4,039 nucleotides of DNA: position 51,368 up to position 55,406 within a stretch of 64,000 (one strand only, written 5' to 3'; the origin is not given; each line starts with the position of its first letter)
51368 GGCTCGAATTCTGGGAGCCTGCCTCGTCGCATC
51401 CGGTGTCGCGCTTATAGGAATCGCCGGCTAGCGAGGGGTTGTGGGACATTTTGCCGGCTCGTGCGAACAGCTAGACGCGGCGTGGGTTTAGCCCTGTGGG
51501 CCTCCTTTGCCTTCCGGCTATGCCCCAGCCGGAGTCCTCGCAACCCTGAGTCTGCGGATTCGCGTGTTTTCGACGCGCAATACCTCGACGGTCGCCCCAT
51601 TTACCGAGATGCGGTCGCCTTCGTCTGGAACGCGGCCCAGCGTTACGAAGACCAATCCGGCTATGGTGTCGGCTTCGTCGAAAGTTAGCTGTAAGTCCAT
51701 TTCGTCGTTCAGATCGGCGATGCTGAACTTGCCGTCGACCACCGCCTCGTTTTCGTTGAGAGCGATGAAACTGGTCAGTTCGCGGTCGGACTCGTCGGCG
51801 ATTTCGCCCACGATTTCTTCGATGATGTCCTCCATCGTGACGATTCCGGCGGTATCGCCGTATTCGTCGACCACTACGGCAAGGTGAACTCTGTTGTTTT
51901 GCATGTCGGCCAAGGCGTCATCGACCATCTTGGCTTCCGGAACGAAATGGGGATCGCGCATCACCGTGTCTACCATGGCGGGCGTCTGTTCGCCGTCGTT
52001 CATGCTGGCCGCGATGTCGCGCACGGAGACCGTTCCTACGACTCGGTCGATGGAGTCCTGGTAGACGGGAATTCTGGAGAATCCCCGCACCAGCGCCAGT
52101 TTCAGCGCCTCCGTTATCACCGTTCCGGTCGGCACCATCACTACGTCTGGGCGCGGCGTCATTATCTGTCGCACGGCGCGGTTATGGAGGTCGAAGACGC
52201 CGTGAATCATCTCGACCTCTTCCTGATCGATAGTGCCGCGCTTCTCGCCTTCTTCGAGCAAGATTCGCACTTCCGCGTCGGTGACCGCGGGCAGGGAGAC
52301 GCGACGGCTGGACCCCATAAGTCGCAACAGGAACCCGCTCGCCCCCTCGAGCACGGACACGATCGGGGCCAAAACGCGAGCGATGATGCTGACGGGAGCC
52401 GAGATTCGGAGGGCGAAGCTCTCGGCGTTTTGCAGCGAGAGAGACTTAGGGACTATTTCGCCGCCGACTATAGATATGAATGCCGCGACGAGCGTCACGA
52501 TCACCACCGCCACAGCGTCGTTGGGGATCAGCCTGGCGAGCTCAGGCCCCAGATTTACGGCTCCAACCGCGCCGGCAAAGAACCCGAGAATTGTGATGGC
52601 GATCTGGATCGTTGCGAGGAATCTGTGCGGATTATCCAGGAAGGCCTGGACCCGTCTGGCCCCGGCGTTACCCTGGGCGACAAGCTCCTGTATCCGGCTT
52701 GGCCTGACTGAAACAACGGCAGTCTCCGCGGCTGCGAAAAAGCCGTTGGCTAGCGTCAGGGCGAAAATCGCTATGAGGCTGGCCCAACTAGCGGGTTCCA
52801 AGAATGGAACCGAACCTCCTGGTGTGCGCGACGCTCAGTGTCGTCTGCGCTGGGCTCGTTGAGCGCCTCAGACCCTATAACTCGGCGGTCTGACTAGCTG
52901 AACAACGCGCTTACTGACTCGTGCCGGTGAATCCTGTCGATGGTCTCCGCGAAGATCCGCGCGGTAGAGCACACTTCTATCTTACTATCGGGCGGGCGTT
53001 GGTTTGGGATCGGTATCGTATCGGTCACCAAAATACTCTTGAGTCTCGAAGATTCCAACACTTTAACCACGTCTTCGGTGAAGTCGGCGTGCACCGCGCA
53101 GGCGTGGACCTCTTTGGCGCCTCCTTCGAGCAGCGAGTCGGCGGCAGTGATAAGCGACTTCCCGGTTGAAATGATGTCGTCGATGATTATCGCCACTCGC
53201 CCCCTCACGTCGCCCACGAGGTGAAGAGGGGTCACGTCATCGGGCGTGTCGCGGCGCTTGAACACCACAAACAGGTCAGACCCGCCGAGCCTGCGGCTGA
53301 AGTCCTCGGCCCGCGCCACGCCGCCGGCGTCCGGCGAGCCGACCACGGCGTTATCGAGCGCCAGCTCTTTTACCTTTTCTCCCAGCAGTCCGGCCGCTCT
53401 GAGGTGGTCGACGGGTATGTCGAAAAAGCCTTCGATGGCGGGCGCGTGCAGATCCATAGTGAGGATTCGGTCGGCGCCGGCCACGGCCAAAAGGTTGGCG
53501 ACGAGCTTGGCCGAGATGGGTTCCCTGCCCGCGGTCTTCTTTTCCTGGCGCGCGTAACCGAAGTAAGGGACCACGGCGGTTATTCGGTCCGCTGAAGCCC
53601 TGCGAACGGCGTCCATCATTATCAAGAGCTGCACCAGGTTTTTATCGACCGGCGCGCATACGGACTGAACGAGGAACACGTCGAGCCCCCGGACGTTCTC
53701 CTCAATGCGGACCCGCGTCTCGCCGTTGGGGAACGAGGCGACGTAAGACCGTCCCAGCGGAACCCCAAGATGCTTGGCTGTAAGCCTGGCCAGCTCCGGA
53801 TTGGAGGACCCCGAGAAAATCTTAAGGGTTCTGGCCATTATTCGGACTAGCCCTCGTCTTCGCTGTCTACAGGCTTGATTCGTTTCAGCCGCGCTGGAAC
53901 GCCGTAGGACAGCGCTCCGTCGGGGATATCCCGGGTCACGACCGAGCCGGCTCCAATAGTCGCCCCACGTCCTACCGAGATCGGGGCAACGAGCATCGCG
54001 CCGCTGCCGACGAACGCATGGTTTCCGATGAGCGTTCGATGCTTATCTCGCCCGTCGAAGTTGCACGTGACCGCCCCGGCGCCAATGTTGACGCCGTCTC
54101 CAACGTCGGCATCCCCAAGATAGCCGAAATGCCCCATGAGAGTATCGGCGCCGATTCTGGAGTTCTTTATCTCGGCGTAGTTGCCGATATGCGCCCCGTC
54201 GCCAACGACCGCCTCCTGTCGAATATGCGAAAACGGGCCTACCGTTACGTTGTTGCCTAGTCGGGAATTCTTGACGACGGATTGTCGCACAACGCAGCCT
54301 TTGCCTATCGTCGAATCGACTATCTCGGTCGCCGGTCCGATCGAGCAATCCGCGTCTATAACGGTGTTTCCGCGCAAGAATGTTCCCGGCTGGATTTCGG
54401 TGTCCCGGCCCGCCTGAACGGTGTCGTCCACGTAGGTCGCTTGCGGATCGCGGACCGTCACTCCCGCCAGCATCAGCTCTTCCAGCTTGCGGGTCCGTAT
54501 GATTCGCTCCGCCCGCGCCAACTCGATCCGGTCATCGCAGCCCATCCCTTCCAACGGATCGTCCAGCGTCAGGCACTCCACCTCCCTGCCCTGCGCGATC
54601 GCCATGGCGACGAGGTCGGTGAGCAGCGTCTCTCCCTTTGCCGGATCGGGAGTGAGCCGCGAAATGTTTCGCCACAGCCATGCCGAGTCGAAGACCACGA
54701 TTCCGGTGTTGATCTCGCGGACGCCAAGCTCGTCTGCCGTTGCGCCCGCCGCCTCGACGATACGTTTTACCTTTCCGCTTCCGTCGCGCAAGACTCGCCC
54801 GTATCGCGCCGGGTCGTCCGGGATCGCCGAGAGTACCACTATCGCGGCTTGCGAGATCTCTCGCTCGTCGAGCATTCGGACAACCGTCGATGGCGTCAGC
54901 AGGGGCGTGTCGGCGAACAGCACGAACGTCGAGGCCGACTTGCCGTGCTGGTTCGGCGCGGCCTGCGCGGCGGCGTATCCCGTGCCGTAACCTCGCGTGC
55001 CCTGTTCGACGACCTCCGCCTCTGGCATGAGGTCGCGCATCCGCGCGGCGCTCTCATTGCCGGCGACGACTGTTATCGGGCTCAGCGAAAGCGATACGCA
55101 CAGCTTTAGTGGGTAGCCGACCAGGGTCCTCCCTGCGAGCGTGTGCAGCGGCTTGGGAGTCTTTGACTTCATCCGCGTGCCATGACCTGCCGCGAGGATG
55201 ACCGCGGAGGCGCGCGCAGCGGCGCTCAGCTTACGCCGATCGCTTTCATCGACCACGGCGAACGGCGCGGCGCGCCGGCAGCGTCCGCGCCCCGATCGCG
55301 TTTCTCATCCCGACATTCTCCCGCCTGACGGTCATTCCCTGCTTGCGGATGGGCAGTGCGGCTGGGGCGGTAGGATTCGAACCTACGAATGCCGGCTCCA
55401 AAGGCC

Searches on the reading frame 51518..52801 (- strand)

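Call 68: search_protein_families(library=pfam, proteins=[window:51518-52801:-], max_evalue=0.00001)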
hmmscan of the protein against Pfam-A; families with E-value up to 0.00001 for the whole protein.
window:51518-52801:- (427 aa): 3 families
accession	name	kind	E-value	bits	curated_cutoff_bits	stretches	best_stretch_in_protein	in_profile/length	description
PF01595.25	CNNM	-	3.2e-46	157.7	28.4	1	11-195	2-181/181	Cyclin M transmembrane N-terminal domain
PF03471.22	CorC_HlyC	-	2.4e-19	69.6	27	1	348-422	3-79/81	Transporter associated domain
PF00571.33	CBS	-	2.2e-18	66.8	24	2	280-331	4-56/57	CBS domain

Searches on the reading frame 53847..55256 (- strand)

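Call 68: search_protein_families(library=pfam, proteins=[window:53847-55256:-], max_evalue=0.00001)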
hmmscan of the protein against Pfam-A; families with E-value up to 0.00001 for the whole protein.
window:53847-55256:- (469 aa): 7 families
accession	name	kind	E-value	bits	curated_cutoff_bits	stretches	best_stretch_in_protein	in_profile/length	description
PF00132.30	Hexapep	-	2.9e-24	84.1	27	2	330-365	1-36/36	Bacterial transferase hexapeptide (six repeats)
PF12804.13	NTP_transf_3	-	9.2e-20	71.9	27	1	18-143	1-122/160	MobA-like NTP transferase domain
PF25084.1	LbH_EIF2B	-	5.7e-14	52.4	54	1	284-346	8-71/105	EIF2B subunit epsilon LbH domain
PF00483.29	NTP_transferase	-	1.1e-10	41.9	21.2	1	18-230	2-220/245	Nucleotidyl transferase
PF01128.25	IspD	-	1.9e-09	38.1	27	1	18-142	3-128/221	2-C-methyl-D-erythritol 4-phosphate cytidylyltransferase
PF24894.1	Hexapep_GlmU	-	3.1e-08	34.1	23.3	1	310-366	14-69/104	GlmU-like, C-terminal hexapeptide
PF14602.12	Hexapep_2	-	9.4e-07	28.9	27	1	410-442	4-34/34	Hexapeptide repeat of succinyl-transferase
